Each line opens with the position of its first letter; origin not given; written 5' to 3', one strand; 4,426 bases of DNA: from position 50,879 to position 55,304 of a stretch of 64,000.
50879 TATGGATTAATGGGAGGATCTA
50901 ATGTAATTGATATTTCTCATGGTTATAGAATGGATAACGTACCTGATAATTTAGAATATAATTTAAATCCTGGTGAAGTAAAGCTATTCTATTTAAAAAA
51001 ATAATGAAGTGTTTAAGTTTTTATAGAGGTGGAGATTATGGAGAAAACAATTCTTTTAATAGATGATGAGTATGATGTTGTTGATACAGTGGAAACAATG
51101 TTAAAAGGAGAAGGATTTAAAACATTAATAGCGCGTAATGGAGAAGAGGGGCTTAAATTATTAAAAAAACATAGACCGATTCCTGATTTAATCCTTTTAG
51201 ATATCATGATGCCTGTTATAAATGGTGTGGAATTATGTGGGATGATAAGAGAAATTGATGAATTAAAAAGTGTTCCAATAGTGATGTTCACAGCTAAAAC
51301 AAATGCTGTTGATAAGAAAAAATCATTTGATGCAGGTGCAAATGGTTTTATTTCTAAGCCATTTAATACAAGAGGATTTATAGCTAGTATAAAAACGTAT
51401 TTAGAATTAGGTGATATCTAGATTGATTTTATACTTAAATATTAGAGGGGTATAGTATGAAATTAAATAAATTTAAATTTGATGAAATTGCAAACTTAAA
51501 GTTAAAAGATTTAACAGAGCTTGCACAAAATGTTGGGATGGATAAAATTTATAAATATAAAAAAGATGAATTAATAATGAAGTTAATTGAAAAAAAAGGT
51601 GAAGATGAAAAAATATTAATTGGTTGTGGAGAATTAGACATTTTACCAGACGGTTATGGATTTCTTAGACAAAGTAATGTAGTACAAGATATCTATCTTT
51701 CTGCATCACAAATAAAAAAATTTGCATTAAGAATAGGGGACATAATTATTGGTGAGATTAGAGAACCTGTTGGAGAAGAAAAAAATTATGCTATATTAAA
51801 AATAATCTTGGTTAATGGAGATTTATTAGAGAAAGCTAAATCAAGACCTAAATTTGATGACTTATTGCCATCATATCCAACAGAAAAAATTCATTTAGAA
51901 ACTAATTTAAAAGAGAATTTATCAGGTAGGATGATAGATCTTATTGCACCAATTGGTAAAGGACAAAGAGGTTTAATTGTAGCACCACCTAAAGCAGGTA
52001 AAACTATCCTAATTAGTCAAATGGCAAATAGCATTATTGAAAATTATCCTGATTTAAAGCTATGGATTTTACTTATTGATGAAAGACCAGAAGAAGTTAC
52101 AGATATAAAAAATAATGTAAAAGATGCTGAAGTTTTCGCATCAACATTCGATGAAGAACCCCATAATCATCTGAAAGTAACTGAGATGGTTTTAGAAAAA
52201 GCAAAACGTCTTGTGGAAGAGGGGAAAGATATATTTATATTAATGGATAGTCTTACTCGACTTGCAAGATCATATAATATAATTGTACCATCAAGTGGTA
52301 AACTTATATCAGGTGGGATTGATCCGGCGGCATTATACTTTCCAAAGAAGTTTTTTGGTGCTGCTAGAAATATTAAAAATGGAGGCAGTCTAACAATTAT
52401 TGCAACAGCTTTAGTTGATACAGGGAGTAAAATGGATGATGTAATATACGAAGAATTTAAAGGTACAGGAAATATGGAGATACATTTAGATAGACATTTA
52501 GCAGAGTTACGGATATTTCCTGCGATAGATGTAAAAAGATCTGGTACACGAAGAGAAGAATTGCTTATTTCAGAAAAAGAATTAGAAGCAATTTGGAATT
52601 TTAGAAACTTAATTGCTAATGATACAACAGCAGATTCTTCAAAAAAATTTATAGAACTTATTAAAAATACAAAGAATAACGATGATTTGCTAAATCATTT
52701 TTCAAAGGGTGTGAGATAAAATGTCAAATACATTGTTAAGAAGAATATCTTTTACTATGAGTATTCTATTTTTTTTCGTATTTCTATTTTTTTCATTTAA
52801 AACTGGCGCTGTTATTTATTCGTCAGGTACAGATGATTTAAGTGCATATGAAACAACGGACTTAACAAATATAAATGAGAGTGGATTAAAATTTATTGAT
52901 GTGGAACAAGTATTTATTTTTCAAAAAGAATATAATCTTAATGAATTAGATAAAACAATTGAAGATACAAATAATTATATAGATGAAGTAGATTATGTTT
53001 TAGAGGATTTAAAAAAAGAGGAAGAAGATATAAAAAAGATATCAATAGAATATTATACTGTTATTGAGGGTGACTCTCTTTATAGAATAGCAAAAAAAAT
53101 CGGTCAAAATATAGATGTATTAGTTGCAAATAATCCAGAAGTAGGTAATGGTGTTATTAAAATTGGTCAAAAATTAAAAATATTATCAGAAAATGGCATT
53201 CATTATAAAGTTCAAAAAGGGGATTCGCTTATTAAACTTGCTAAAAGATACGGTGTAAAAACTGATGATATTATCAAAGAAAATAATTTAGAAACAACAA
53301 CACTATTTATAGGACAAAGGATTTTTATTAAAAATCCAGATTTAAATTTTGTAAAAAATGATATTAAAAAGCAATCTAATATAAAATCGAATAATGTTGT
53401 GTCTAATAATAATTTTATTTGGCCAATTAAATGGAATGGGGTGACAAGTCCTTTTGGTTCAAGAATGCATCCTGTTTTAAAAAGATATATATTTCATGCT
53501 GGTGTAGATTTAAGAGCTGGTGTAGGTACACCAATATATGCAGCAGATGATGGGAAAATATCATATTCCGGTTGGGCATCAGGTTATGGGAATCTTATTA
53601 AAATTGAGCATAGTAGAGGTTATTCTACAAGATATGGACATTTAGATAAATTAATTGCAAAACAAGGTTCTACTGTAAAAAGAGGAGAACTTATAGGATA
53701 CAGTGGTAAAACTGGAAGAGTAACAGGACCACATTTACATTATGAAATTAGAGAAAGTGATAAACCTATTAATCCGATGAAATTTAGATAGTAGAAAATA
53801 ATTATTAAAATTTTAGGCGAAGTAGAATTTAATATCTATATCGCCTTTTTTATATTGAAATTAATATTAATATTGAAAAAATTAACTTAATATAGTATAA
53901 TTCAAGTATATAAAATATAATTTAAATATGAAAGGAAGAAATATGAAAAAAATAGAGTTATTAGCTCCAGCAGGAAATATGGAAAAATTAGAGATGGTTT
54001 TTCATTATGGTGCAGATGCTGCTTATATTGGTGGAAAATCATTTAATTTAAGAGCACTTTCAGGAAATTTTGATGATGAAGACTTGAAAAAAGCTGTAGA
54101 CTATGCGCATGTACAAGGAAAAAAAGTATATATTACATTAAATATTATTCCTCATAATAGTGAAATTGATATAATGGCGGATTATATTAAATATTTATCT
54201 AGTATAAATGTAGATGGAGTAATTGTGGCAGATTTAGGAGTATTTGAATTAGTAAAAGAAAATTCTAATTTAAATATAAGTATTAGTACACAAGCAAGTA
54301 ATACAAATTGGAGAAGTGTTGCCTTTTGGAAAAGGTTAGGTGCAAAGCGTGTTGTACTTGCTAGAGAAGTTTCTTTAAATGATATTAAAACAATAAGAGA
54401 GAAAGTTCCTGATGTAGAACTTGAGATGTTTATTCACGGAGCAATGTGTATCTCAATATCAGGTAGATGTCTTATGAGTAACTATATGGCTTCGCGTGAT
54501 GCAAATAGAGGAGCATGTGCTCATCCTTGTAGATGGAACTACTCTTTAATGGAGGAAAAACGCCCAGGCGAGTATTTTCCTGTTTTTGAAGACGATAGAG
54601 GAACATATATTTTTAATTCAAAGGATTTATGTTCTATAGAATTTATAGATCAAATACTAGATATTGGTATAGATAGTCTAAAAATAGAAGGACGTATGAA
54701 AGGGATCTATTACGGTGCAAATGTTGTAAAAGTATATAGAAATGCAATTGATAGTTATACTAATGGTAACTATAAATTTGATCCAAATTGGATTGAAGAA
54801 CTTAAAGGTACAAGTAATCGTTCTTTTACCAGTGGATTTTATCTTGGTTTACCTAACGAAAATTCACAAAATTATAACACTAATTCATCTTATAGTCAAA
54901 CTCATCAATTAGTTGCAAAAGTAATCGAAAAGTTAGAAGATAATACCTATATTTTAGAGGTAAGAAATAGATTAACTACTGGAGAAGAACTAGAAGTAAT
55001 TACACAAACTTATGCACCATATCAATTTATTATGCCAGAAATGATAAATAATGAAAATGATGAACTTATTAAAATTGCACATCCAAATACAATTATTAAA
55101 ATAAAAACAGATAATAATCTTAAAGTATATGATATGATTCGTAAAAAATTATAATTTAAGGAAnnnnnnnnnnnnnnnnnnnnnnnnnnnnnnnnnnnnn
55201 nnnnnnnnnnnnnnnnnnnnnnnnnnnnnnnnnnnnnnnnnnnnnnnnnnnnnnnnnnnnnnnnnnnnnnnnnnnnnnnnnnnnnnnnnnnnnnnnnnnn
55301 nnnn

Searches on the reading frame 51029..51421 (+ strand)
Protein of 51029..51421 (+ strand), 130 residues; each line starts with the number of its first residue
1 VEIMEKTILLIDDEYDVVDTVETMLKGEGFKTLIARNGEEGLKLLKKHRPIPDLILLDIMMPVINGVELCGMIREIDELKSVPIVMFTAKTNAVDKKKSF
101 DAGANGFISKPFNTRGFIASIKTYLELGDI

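Call 22: search_protein_families(library=pfam, proteins=[window:51029-51421:+], max_evalue=0.00001)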
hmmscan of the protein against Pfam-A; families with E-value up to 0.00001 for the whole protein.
window:51029-51421:+ (130 aa): 1 family
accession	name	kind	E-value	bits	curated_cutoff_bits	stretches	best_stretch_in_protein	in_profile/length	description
PF00072.30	Response_reg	-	3.4e-28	98.5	30.2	1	8-121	1-110/111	Response regulator receiver domain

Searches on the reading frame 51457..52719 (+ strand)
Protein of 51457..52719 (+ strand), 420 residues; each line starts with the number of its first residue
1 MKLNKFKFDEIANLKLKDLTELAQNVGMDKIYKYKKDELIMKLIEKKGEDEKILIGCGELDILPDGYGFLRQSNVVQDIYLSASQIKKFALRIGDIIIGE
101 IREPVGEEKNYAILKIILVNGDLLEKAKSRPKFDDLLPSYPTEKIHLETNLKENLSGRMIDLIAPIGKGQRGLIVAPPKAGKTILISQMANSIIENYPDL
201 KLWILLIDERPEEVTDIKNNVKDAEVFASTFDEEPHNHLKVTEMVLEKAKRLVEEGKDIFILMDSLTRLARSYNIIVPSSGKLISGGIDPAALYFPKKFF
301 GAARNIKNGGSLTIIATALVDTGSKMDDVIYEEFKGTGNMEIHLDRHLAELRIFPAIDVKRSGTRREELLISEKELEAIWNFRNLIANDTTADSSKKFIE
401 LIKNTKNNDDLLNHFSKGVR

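Call 23: list_cluster_members(proteins=[window:51457-52719:+, window:16812-18923:+, window:42680-43687:+, window:46012-47046:+, window:41290-42465:+])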
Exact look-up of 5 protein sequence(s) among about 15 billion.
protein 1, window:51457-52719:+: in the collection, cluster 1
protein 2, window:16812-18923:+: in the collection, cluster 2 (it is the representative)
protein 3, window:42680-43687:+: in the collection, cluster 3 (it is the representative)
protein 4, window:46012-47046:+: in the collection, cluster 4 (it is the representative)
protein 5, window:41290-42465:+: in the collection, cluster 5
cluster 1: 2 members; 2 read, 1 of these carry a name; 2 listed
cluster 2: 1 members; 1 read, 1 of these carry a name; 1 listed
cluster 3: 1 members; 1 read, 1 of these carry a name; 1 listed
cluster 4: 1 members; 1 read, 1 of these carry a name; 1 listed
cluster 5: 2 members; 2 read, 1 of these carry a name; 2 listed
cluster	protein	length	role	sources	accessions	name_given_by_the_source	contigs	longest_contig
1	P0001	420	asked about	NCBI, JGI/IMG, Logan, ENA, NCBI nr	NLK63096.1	MAG: transcription termination factor Rho [Fusobacteria bacterium] | transcription termination factor Rho [Fusobacteriota bacterium]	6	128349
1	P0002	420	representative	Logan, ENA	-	-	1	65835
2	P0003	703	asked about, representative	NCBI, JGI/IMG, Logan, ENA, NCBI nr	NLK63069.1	MAG: polyribonucleotide nucleotidyltransferase [Fusobacteria bacterium] | polyribonucleotide nucleotidyltransferase [Fusobacteriota bacterium]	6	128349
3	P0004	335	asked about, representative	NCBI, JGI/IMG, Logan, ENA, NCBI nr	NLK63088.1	MAG: UDP-N-acetylglucosamine 4,6-dehydratase (inverting) [Fusobacteria bacterium] | UDP-N-acetylglucosamine 4,6-dehydratase (inverting) [Fusobacteriota bacterium]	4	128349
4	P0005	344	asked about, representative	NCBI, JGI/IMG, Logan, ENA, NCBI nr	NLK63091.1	MAG: pseudaminic acid synthase [Fusobacteria bacterium] | pseudaminic acid synthase [Fusobacteriota bacterium]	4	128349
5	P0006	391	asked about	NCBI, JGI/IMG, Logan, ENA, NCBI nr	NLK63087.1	MAG: NAD(P)/FAD-dependent oxidoreductase [Fusobacteria bacterium] | NAD(P)/FAD-dependent oxidoreductase [Fusobacteriota bacterium]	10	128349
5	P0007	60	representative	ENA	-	-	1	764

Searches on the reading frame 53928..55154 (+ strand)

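Call 21: search_protein_families(library=pfam, proteins=[window:53928-55154:+], max_evalue=0.00001)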
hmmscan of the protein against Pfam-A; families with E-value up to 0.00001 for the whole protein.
window:53928-55154:+ (408 aa): 2 families
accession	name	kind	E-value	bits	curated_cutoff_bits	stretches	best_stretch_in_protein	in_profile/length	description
PF01136.24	Peptidase_U32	-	7.2e-97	323.7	22.4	1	82-309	3-231/233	Peptidase family U32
PF16325.11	Peptidase_U32_C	-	1.9e-15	57.2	28.2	1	325-405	2-83/83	Peptidase family U32 C-terminal domain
